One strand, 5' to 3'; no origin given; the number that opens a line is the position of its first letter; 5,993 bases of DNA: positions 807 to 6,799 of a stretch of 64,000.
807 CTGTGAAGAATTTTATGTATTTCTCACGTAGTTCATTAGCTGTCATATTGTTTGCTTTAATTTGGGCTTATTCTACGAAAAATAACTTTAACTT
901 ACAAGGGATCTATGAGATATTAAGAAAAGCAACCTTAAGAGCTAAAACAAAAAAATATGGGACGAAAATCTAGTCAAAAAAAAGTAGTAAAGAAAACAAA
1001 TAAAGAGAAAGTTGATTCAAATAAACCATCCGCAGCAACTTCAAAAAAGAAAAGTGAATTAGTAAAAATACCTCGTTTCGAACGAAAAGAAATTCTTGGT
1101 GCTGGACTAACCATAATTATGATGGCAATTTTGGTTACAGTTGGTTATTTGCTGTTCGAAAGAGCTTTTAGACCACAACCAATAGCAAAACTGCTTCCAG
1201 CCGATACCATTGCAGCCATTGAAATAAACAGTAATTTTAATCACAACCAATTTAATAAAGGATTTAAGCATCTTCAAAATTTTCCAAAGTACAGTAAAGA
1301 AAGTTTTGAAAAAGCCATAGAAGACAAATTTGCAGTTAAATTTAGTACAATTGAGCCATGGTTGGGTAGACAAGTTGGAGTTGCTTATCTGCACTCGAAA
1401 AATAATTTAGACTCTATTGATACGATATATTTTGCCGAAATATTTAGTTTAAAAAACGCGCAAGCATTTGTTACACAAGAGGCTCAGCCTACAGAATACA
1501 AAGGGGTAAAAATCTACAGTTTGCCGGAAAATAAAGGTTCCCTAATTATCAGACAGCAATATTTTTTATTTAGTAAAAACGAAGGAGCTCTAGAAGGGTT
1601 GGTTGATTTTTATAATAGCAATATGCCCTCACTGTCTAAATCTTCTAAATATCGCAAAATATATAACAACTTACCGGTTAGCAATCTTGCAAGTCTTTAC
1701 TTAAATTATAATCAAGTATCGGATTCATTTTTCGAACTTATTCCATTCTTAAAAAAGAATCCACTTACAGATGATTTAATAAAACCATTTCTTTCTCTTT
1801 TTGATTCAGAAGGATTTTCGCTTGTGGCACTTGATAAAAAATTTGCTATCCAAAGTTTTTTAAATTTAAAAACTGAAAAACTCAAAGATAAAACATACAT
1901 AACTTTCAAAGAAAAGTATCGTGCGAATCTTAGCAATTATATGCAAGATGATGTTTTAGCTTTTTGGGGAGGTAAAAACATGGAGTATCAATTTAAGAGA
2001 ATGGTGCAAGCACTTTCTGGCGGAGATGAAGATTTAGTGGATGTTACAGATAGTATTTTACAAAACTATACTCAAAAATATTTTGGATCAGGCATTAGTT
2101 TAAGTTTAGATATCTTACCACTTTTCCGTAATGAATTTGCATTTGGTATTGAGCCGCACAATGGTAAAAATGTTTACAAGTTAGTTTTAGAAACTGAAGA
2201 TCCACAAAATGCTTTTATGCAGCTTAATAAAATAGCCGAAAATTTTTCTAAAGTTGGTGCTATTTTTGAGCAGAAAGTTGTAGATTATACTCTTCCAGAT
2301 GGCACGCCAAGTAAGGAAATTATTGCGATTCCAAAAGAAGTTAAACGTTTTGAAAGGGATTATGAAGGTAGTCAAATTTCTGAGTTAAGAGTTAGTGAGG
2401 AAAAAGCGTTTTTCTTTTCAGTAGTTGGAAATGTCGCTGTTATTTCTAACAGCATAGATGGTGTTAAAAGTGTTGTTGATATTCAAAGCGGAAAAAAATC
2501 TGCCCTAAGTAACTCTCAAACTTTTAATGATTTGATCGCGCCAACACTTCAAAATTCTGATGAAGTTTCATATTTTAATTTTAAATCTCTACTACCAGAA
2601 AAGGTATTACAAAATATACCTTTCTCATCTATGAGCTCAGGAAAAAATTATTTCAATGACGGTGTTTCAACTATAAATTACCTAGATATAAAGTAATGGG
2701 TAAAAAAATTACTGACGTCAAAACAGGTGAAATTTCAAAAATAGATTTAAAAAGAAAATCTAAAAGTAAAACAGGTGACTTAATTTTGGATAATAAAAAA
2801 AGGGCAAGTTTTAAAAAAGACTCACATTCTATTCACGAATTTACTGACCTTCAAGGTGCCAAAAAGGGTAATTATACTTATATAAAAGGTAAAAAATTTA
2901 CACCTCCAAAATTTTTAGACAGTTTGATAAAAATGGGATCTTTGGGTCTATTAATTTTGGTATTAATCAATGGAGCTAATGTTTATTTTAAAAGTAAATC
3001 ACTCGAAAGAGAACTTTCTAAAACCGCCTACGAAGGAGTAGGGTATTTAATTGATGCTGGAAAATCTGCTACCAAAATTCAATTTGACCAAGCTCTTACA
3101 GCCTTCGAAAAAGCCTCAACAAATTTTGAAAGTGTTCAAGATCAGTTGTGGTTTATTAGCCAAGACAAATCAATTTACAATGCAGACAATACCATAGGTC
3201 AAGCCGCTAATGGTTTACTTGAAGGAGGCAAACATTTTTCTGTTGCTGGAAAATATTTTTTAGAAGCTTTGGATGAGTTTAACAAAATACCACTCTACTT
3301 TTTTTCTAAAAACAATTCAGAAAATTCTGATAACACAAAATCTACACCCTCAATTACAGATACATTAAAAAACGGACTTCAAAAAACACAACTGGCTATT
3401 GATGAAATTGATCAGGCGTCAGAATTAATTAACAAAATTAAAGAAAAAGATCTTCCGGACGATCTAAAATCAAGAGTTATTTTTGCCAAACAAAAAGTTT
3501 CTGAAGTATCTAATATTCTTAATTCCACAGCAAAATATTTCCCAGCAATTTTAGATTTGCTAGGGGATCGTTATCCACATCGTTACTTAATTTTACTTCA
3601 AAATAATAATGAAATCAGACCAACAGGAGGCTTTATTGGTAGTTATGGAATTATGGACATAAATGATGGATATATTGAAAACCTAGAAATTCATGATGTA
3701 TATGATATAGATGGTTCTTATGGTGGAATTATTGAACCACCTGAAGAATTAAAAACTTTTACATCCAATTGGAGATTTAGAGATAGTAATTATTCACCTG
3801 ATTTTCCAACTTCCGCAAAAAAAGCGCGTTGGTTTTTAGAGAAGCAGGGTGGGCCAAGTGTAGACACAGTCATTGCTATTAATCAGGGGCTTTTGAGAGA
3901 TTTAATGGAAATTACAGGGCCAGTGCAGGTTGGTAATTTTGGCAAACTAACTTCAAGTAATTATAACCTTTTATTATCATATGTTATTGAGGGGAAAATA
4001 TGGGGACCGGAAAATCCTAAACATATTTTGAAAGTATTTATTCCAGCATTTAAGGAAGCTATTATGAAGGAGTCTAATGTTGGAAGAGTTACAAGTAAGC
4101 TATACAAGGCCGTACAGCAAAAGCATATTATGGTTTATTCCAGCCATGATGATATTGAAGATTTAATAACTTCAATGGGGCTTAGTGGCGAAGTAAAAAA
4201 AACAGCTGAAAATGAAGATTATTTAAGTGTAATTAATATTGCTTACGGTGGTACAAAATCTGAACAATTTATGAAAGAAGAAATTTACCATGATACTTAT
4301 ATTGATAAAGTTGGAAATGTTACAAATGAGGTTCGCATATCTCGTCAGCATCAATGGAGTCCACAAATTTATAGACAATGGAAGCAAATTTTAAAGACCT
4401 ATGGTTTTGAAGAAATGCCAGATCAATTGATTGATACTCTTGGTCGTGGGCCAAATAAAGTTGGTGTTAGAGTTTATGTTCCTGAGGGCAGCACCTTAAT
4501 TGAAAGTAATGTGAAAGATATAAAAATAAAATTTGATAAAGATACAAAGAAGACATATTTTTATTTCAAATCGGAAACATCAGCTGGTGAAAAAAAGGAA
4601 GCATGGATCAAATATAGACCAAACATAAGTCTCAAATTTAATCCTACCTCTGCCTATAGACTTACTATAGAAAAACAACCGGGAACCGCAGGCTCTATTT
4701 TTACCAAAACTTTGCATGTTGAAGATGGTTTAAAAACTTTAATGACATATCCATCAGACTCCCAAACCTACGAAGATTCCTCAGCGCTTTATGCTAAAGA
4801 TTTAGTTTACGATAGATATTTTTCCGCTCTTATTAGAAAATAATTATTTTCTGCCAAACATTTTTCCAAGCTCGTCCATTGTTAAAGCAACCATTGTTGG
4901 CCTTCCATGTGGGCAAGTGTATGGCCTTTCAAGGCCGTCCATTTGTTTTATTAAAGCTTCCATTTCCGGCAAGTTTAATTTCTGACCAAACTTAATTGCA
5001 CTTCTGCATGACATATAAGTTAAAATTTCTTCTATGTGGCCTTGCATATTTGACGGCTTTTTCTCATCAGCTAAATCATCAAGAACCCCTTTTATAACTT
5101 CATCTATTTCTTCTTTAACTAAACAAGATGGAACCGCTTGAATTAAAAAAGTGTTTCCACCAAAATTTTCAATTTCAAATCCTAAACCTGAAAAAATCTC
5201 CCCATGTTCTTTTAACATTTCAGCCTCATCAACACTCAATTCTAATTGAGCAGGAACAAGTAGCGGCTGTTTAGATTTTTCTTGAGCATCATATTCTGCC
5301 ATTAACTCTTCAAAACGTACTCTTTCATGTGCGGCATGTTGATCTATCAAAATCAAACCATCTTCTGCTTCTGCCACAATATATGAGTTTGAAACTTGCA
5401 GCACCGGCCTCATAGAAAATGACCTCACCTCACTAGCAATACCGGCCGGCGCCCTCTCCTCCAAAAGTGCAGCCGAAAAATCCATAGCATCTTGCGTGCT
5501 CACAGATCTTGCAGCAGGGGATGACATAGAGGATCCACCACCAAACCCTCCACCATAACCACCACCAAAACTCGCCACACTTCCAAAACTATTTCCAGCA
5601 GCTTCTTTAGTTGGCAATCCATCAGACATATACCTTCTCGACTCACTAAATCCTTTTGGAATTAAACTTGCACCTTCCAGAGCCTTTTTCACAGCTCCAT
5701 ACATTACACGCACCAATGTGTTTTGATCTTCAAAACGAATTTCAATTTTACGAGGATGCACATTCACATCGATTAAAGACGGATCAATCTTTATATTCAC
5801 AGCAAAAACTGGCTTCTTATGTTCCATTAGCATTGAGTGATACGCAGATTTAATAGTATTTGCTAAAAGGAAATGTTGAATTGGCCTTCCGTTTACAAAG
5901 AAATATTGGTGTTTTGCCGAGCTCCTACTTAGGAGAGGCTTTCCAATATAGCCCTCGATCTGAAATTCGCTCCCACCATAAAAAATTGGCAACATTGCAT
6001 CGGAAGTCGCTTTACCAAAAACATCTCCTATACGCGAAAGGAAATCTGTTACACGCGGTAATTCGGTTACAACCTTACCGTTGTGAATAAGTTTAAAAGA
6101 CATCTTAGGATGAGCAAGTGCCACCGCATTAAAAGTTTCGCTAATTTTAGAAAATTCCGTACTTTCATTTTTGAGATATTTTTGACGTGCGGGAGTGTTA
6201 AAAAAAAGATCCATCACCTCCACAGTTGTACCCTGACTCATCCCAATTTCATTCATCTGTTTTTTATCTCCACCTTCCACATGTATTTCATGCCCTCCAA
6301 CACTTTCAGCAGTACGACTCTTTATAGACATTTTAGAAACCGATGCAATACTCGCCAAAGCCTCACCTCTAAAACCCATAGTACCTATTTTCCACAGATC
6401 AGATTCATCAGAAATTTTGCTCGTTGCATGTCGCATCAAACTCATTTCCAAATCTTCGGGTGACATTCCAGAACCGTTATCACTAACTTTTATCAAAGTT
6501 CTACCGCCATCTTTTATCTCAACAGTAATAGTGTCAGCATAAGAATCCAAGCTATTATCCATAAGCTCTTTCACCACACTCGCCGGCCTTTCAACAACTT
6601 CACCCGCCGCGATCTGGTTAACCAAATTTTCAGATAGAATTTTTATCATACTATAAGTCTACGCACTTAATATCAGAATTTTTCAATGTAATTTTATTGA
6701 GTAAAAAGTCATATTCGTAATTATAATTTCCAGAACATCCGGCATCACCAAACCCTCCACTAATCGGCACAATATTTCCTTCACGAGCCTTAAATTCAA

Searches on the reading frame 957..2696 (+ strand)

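Call 7: search_protein_families(library=pfam, proteins=[window:957-2696:+], max_evalue=0.001)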
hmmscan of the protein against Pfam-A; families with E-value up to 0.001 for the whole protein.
window:957-2696:+ (579 aa): 1 family
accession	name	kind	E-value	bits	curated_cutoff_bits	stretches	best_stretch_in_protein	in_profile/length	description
PF11832.13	DUF3352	-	2.8e-29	102.6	26.8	1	49-558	9-501/536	Protein of unknown function (DUF3352)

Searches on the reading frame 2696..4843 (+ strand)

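Call 7: search_protein_families(library=pfam, proteins=[window:2696-4843:+], max_evalue=0.001)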
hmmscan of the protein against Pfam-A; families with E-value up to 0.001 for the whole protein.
window:2696-4843:+ (715 aa): 1 family
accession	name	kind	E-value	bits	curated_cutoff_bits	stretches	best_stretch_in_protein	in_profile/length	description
PF13196.11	DUF4012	-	1.1e-27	97.7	28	1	294-423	3-135/144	Protein of unknown function (DUF4012)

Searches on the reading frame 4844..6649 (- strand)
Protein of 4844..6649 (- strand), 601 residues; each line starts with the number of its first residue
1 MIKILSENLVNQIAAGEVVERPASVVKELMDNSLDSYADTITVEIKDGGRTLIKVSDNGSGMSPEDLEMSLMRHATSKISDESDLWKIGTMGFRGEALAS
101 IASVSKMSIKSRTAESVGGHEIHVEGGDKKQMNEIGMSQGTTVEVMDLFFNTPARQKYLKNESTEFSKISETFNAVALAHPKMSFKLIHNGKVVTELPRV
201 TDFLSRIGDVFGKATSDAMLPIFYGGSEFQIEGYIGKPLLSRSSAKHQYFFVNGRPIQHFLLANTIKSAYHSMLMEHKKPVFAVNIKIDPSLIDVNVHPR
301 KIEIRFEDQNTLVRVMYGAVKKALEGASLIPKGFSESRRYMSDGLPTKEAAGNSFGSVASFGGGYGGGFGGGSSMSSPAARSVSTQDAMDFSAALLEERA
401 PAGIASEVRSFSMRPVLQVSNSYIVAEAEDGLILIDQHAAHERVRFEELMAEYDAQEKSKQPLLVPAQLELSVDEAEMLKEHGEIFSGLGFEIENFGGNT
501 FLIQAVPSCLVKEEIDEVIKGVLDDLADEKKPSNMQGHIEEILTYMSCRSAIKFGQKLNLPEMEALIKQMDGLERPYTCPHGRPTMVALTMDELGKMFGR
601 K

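Call 7: search_protein_families(library=pfam, proteins=[window:4844-6649:-], max_evalue=0.001)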
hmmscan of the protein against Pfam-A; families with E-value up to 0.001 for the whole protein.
window:4844-6649:- (601 aa): 4 families
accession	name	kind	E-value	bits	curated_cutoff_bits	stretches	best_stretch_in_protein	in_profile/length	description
PF08676.16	MutL_C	-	8.3e-43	145.9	25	1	417-558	2-142/142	MutL C terminal dimerisation domain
PF01119.25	DNA_mis_repair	-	4e-36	123.7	26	1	208-324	2-118/119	DNA mismatch repair protein, C-terminal domain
PF13589.12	HATPase_c_3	-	1.1e-14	55.1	25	1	23-133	4-114/137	Histidine kinase-, DNA gyrase B-, and HSP90-like ATPase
PF02518.31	HATPase_c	-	3.7e-10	40.6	26.4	1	20-93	4-75/111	Histidine kinase-, DNA gyrase B-, and HSP90-like ATPase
